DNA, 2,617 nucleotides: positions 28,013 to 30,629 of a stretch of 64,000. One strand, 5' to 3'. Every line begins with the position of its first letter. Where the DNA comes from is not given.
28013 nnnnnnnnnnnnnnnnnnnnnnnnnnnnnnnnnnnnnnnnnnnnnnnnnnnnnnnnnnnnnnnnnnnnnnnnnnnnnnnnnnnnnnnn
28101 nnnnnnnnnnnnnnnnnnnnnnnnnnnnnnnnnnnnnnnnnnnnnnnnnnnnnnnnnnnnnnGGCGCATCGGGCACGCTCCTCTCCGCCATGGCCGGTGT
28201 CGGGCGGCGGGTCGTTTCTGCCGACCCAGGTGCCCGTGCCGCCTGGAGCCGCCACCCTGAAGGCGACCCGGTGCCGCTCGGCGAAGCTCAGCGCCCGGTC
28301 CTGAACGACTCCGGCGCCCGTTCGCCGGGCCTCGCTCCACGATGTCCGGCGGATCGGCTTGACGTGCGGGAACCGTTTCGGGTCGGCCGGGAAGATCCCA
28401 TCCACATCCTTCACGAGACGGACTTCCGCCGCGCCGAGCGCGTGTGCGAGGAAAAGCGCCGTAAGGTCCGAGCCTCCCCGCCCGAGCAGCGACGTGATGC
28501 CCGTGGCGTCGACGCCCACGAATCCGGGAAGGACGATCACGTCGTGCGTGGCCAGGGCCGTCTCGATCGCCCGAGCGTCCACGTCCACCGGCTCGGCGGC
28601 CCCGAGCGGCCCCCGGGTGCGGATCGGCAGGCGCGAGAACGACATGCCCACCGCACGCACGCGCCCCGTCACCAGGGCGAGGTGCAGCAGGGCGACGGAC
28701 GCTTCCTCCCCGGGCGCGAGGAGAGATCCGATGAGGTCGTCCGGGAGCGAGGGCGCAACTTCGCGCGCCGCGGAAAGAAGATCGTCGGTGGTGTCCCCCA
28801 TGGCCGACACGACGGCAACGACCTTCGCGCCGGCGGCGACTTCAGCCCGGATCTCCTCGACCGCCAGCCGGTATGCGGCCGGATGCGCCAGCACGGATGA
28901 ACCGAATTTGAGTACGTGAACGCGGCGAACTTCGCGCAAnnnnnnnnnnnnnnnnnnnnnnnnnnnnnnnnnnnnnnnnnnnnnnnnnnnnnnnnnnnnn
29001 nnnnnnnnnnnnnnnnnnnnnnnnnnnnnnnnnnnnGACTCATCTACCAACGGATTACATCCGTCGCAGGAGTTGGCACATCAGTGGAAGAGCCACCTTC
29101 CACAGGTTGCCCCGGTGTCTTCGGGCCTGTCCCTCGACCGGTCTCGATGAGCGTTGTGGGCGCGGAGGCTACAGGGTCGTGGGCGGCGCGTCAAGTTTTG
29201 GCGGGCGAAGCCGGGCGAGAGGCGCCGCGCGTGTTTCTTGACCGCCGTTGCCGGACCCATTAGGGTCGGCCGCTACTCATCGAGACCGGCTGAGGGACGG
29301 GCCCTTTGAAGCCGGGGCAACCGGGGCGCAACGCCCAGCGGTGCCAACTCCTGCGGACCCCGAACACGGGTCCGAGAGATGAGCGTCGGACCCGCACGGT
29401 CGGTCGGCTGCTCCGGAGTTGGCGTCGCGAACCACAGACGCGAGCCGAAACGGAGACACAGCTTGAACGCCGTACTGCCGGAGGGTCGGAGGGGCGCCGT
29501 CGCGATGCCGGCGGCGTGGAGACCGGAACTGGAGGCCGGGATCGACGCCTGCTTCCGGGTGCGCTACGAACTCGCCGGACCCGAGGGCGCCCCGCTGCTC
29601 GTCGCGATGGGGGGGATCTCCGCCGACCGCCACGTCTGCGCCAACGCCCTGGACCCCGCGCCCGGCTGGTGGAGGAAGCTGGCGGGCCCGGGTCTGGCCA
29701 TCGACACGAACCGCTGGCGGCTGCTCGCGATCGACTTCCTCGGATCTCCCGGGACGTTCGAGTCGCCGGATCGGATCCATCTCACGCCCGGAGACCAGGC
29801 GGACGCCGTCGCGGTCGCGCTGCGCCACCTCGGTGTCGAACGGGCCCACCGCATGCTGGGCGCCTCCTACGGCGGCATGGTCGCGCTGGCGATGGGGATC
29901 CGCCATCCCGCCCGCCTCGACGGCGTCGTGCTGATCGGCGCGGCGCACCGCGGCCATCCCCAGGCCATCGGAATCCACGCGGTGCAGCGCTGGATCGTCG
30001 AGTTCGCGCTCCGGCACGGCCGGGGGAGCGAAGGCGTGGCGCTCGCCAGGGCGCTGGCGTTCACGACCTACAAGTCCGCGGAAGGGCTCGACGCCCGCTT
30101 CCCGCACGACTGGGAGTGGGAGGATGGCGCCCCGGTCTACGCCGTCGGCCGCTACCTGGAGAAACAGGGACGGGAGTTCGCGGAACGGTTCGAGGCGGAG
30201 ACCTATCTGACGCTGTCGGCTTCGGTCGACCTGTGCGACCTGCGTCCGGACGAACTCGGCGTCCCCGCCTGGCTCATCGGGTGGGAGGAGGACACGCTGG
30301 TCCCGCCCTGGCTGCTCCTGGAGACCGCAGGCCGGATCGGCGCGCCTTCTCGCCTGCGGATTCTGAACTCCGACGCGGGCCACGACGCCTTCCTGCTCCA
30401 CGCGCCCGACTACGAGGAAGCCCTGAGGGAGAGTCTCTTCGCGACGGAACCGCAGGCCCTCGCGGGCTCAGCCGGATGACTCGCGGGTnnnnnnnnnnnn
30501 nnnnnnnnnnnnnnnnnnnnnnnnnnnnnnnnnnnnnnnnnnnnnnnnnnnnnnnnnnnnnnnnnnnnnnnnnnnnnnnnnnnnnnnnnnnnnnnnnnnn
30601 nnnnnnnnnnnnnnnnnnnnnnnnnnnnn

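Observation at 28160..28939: Aspartokinase reduced to its catalytic domain and placed under a SAM riboswitch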

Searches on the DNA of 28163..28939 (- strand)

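Call 12: search_rna_families(sources=[L001, L002], threshold=gathering)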
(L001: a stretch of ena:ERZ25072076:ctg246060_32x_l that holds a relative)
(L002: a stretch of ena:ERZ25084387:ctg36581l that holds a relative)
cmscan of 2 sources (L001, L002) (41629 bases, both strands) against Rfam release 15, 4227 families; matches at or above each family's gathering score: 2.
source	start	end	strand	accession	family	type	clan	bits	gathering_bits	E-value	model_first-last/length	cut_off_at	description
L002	7558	7676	+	RF00162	SAM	Cis-reg; riboswitch;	CL00012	73.7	44.4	1.4e-15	1-108/108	no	SAM riboswitch aptamer (S box leader)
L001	9704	9821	+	RF00162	SAM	Cis-reg; riboswitch;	CL00012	67.1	44.4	1.2e-13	1-108/108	no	SAM riboswitch aptamer (S box leader)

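Call 23: search_rna_families(sources=[L032, L040, L051, L054, L055, L043, L056, L039], threshold=gathering)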
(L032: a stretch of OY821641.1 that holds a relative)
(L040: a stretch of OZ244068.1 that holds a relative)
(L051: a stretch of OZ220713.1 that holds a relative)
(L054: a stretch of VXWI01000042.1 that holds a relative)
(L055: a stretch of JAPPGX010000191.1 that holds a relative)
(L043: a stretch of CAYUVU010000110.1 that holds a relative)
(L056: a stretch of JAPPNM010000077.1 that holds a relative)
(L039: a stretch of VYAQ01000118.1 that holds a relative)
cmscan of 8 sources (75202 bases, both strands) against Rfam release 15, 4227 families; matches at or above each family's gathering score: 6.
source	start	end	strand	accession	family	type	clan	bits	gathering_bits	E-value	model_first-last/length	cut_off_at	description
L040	5491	5592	+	RF01725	SAM-I-IV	Cis-reg; riboswitch;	CL00012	61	41.1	1.6e-07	1-99/99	no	SAM-I/IV (S-adenosyl methionine) riboswitch aptamer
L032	5411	5513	+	RF01725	SAM-I-IV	Cis-reg; riboswitch;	CL00012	53.6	41.1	6.4e-06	1-99/99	no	SAM-I/IV (S-adenosyl methionine) riboswitch aptamer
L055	5394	5507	+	RF01725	SAM-I-IV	Cis-reg; riboswitch;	CL00012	51.4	41.1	2e-05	1-99/99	no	SAM-I/IV (S-adenosyl methionine) riboswitch aptamer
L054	5395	5507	+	RF01725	SAM-I-IV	Cis-reg; riboswitch;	CL00012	50.6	41.1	2.9e-05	1-99/99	no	SAM-I/IV (S-adenosyl methionine) riboswitch aptamer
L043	282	393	+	RF01725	SAM-I-IV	Cis-reg; riboswitch;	CL00012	46.4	41.1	0.00026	1-99/99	no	SAM-I/IV (S-adenosyl methionine) riboswitch aptamer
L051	5397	5509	+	RF01725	SAM-I-IV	Cis-reg; riboswitch;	CL00012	44.5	41.1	0.00067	1-99/99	no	SAM-I/IV (S-adenosyl methionine) riboswitch aptamer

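Call 45: search_rna_families(sources=[L083, L085, L086], threshold=gathering)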
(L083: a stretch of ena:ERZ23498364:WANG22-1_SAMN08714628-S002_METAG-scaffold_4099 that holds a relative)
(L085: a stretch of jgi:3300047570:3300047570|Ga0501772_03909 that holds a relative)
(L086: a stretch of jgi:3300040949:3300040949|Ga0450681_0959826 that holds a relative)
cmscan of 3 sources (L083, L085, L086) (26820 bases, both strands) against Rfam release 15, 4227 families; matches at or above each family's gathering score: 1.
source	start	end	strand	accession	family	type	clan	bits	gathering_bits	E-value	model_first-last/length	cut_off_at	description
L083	3456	3578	+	RF00162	SAM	Cis-reg; riboswitch;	CL00012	83.5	44.4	1.3e-18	1-108/108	no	SAM riboswitch aptamer (S box leader)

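Call 72: search_rna_families(sources=[L087, L088, L089], threshold=gathering)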
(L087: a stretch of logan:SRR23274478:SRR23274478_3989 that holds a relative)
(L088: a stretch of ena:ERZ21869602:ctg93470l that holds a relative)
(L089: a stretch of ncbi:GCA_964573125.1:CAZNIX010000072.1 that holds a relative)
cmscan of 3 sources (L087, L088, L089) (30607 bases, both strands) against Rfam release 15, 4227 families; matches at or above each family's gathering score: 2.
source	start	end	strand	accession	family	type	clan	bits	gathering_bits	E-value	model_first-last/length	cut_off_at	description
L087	2591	2702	+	RF00162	SAM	Cis-reg; riboswitch;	CL00012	79.7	44.4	1.9e-17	1-108/108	no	SAM riboswitch aptamer (S box leader)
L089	3588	3709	+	RF01725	SAM-I-IV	Cis-reg; riboswitch;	CL00012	46.3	41.1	0.00011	1-99/99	no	SAM-I/IV (S-adenosyl methionine) riboswitch aptamer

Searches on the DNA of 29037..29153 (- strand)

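Call 18: build_rna_model(alignment_id=A2)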
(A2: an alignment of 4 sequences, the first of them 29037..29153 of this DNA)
Model R1 built from alignment A2 (4 sequences, 119 columns); structure: RNAalifold consensus.
model positions 119; base pairs 34; branch points 2; effective number of sequences 0.99; information 0.59 bits per position. Calibrated on 0.2 Mb of random sequence (short: E-values are rough).
structure used (alignment columns):
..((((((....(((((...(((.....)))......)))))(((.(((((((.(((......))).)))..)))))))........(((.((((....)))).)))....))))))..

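Call 20: search_with_rna_model(model_id=R1, sources=[window, L001, L002, L003, L004, L005, L006, L007, L008, L009, L010, L011, L012, L013, L014, L015, L016, L017, L018, L019, L020, L021, L022, L023, L024, L025, L026, L027, L028, L029, L030, L031, L032, L033, L034, L035, L036, L037, L038, L039, L040, L041, L042, L043, L044, L045, L046, L047, L048, L049, L050, L051, L052, L053, L054, L055, L056, L057, L058, L059, L060, L061, L062, L063, L064, L065, L066, L067, L068, L069, L070, L071, L072, L073, L074, L075, L076, L077, L078, L079, L080, L081, L082], max_evalue=0.01)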
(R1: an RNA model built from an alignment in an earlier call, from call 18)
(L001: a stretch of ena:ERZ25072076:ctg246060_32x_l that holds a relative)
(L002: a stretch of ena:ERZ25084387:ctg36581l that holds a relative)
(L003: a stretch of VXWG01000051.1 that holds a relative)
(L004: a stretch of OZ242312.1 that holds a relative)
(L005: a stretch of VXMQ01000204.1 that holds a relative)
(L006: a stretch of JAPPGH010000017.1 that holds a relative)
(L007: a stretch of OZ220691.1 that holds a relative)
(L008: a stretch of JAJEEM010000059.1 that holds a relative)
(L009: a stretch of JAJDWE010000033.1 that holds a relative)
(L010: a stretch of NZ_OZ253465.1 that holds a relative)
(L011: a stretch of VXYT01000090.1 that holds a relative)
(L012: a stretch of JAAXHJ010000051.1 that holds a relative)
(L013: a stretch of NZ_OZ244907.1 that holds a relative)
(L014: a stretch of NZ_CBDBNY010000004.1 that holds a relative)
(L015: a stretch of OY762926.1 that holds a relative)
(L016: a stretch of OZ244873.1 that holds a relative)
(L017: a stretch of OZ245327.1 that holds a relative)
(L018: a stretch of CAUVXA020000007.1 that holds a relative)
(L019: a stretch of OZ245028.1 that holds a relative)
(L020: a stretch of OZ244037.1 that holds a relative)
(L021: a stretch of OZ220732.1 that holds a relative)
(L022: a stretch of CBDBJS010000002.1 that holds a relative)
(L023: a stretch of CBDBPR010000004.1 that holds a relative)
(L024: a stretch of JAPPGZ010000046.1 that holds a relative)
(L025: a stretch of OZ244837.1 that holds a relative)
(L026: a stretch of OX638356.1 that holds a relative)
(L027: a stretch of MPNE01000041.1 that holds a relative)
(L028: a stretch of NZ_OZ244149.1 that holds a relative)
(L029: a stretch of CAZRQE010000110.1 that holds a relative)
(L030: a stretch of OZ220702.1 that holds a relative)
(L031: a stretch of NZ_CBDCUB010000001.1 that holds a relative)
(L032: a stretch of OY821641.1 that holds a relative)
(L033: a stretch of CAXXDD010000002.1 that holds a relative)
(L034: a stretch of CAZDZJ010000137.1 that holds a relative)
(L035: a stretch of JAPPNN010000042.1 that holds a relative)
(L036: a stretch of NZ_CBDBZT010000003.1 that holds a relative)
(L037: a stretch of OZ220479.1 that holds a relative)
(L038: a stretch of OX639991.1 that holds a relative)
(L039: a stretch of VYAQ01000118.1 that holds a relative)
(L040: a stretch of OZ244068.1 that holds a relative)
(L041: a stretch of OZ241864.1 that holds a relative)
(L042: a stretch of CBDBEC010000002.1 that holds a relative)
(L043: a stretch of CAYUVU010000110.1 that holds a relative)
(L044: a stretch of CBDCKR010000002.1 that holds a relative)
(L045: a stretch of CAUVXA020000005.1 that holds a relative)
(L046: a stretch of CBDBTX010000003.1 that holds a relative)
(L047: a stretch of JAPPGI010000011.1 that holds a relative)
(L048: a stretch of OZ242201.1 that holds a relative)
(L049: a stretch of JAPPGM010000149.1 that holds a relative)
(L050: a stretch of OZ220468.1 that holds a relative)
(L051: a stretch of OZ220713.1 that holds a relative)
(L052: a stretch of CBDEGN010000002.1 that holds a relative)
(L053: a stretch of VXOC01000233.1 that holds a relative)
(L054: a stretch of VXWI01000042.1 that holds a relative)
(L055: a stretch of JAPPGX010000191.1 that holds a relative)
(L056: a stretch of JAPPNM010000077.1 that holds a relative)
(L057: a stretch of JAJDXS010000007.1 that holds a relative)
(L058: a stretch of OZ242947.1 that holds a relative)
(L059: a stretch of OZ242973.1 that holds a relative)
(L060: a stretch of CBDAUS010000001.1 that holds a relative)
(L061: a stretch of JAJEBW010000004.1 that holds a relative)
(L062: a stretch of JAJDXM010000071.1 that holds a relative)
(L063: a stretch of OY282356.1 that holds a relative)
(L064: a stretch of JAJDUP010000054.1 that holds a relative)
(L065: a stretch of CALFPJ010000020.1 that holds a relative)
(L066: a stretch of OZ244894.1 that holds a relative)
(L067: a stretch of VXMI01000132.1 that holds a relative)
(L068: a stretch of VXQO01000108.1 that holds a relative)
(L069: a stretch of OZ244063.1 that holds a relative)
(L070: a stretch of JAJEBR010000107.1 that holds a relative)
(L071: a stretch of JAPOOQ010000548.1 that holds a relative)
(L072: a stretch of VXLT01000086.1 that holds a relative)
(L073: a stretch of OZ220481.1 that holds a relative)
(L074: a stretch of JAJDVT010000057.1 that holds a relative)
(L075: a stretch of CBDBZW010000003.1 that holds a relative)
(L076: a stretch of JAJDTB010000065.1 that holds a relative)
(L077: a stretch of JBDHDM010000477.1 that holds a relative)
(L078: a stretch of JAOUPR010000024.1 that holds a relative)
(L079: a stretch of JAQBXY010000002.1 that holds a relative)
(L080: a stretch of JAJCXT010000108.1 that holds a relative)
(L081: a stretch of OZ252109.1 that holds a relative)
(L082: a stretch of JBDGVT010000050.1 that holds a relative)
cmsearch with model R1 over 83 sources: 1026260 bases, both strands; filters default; matches with E-value up to 0.01: 87.
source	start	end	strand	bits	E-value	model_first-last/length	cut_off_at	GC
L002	7558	7676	+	136.3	1.5e-33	1-119/119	no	0.62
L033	3498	3616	+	135.5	2.5e-33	1-119/119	no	0.61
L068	3461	3579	+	134.5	4.4e-33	1-119/119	no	0.64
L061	3222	3340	+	133.6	8.1e-33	1-119/119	no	0.6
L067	3467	3585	+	132.5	1.6e-32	1-119/119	no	0.63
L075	7990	8108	+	132.5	1.6e-32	1-119/119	no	0.61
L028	3436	3554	+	131.7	2.5e-32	1-119/119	no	0.61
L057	3473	3591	+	131.7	2.7e-32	1-119/119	no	0.62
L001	9704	9821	+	131.1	3.9e-32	1-119/119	no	0.64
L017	5698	5815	+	131.1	3.9e-32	1-119/119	no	0.64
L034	3435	3553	+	130.9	4.3e-32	1-119/119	no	0.63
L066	3336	3454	+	130.7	4.8e-32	1-119/119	no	0.65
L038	3240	3357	+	130.4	5.9e-32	1-119/119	no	0.62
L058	3480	3598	+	130.1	7.1e-32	1-119/119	no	0.62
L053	872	989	+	129.7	9.1e-32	1-119/119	no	0.63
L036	3435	3553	+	129.6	9.5e-32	1-119/119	no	0.61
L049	587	704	+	129.3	1.2e-31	1-119/119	no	0.62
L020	3444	3562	+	129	1.4e-31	1-119/119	no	0.61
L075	5630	5749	+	126.9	5.3e-31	1-119/119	no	0.64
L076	3482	3600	+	125.9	9.6e-31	1-119/119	no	0.58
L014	5787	5903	+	125.4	1.3e-30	1-119/119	no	0.6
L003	5787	5903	+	125.3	1.4e-30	1-119/119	no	0.6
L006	5788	5904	+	125.3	1.4e-30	1-119/119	no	0.6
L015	5786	5902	+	124.8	1.9e-30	1-119/119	no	0.61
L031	3435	3554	+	124.6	2.2e-30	1-119/119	no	0.62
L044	3530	3649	+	124.5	2.3e-30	1-119/119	no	0.59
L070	3083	3202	+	124.4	2.5e-30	1-119/119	no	0.59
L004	5787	5903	+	124.2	2.8e-30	1-119/119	no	0.61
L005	5789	5905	+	124.2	2.8e-30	1-119/119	no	0.61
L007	5789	5905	+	124.2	2.8e-30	1-119/119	no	0.61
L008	5788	5904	+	124.2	2.8e-30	1-119/119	no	0.61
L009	2274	2390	+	124.2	2.8e-30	1-119/119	no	0.61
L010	5788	5904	+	124.2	2.8e-30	1-119/119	no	0.61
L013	5787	5903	+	124.2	2.8e-30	1-119/119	no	0.61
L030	3026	3147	+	124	3.1e-30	1-119/119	no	0.57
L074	3238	3358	+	123.6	4e-30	1-119/119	no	0.59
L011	5787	5903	+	123.5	4.3e-30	1-119/119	no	0.6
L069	5621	5737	+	123.5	4.4e-30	1-119/119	no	0.62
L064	3483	3602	+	122.6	7.7e-30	1-119/119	no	0.61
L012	5786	5902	+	122.5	8.2e-30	1-119/119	no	0.62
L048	3257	3377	+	121.8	1.2e-29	1-119/119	no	0.59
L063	2875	2992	+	121.8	1.2e-29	1-119/119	no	0.62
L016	5645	5762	+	121.6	1.4e-29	1-119/119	no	0.64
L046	3428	3547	+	121.6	1.4e-29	1-119/119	no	0.57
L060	3415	3529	+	121.2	1.8e-29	1-119/119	no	0.6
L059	3348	3465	+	120.4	2.9e-29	1-119/119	no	0.64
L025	3479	3599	+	120.2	3.2e-29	1-119/119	no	0.64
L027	3504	3623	+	119.9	4.1e-29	1-119/119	no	0.57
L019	3532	3651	+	118.7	8.6e-29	1-119/119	no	0.58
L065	3538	3654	+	118.5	9.5e-29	1-119/119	no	0.59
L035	3471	3591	+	118.3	1.1e-28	1-119/119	no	0.66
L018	2135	2254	+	117.4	1.9e-28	1-119/119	no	0.57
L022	3532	3651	+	117.4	1.9e-28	1-119/119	no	0.57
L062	3378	3499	+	117.2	2.1e-28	1-119/119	no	0.61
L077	1276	1396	+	116.6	3.1e-28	1-119/119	no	0.65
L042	3463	3576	+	116.1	4.3e-28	1-119/119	no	0.61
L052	5698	5813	+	116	4.7e-28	1-119/119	no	0.62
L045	3470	3585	+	115.7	5.4e-28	1-119/119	no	0.58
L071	2965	3086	+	115.6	5.8e-28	1-119/119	no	0.58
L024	3243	3363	+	113.8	1.8e-27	1-119/119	no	0.65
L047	3465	3576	+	113.4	2.3e-27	1-119/119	no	0.62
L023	3351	3471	+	113.2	2.5e-27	1-119/119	no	0.63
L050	3452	3569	+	113.1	2.8e-27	1-119/119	no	0.64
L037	4690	4807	+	112.2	4.8e-27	1-119/119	no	0.57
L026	3483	3603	+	111.8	6.3e-27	1-119/119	no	0.63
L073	3582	3698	+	110.6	1.3e-26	1-119/119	no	0.65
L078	5776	5894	+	109.3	3e-26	1-119/119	no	0.66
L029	3538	3674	+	108.7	4.3e-26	1-119/119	no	0.66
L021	3512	3662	+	107.9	7.1e-26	1-119/119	no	0.68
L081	4650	4768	+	105.8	2.6e-25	1-119/119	no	0.61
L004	5555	5667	-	104.9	4.6e-25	1-119/119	no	0.69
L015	5529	5654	-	104.2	7.1e-25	1-119/119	no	0.67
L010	5585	5709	-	103.7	9.8e-25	1-119/119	no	0.69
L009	2028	2153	-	103.5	1.1e-24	1-119/119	no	0.68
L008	5532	5656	-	102.8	1.7e-24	1-119/119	no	0.7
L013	5584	5708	-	102.8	1.7e-24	1-119/119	no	0.7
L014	5530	5655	-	101.8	3.1e-24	1-119/119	no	0.66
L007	5564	5688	-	101.5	3.9e-24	1-119/119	no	0.7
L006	5577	5702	-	100.7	6.2e-24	1-119/119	no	0.71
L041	3484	3608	+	99.6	1.2e-23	1-119/119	no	0.58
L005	5549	5669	-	99.2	1.6e-23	1-119/119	no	0.7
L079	3543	3663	+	98.7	2.2e-23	1-119/119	no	0.6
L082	3536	3656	+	95.4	1.7e-22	1-119/119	no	0.64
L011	5507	5632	-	88.3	1.4e-20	1-119/119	no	0.71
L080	3550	3670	+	87.6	2.1e-20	1-119/119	no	0.62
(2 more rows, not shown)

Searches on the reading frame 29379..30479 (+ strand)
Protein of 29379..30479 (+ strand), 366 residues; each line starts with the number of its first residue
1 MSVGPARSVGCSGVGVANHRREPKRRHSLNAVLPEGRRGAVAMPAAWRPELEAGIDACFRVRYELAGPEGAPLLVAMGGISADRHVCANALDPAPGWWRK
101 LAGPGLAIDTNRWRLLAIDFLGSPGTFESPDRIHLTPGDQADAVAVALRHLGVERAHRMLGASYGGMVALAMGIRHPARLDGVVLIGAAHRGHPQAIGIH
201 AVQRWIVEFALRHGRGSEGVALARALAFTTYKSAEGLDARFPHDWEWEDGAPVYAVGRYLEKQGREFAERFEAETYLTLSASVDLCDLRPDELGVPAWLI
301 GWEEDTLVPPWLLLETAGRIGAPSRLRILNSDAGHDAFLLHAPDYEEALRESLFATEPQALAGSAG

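Call 3: search_protein_families(library=pfam, proteins=[window:29379-30479:+], max_evalue=0.1)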
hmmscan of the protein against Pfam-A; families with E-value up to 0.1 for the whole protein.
window:29379-30479:+ (366 aa): 3 families
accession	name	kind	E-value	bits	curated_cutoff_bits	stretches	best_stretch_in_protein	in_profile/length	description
PF00561.26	Abhydrolase_1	-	1.3e-16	61.5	25.8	1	98-341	16-244/245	alpha/beta hydrolase fold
PF12146.15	Hydrolase_4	-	4.6e-07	29.8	27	1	156-210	77-130/239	Serine aminopeptidase, S33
PF12697.13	Abhydrolase_6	-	2.8e-05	25.3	26.3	1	100-343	19-211/217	Alpha/beta hydrolase family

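Call 4: search_protein_families(library=ncbifam, proteins=[window:29379-30479:+], max_evalue=0.1)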
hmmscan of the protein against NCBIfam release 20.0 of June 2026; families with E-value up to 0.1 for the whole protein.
window:29379-30479:+ (366 aa): 30 families (the best 25 are shown)
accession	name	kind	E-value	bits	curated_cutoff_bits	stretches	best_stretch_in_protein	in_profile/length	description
NF006449.0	PRK08775.1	equivalog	2.9e-81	273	296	1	52-353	41-337/344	homoserine O-succinyltransferase MetX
NF001209.0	PRK00175.1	equivalog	6.2e-43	147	331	1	74-356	52-375/381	homoserine O-acetyltransferase MetX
TIGR01392.2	MetX_acetyl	equivalog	2e-39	135.7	500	1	77-352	37-349/351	homoserine O-acetyltransferase MetX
NF047917.1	MetX_acetyl_MTB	exception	4e-35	121.6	475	1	68-353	38-359/361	homoserine O-acetyltransferase MetX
NF047916.1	MetX_succinyl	exception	3.7e-26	92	560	1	80-288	51-288/370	homoserine O-succinyltransferase MetX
NF047915.1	homoser_Ac_Staph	exception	6.9e-22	78.2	500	1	59-345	24-305/320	homoserine O-acetyltransferase MetX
NF051488.1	bifunc_PcaDC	exception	1.1e-09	37.9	390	1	110-191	36-114/375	bifunctional 3-oxoadipate enol-lactonase/4-carboxymuconolactone decarboxylase PcaDC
TIGR02427.1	protocat_pcaD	equivalog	2.8e-09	36.7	255.85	1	133-191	58-115/251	3-oxoadipate enol-lactonase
NF005262.1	PRK06765.1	equivalog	5.1e-09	35.6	450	2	91-121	60-90/366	E22 family MetX-like putative esterase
TIGR01738.1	bioH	equivalog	2.3e-06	27.4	206.95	1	142-189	54-99/245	pimeloyl-ACP methyl ester esterase BioH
NF045632.1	hydroxlase_HsaD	equivalog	6.5e-06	25.3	400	1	110-189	61-138/290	4,5:9,10-diseco-3-hydroxy-5,9,17-trioxoandrosta-1(10),2-diene-4-oate hydrolase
NF053683.1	esterase_mleBRB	exception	7.7e-06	25.7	585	1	136-320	76-245/280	BRB family alpha/beta fold macrolide esterase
NF052610.1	macro_16_ester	equivalog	1.7e-05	24.3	420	1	130-209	70-148/281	alpha/beta fold macrolide esterase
TIGR03611.1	RutD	equivalog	3.7e-05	23.2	238.5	1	108-196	35-121/258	pyrimidine utilization protein D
NF002873.0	PRK03204.1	equivalog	0.00013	21.4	466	1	111-187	59-133/286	haloalkane dehalogenase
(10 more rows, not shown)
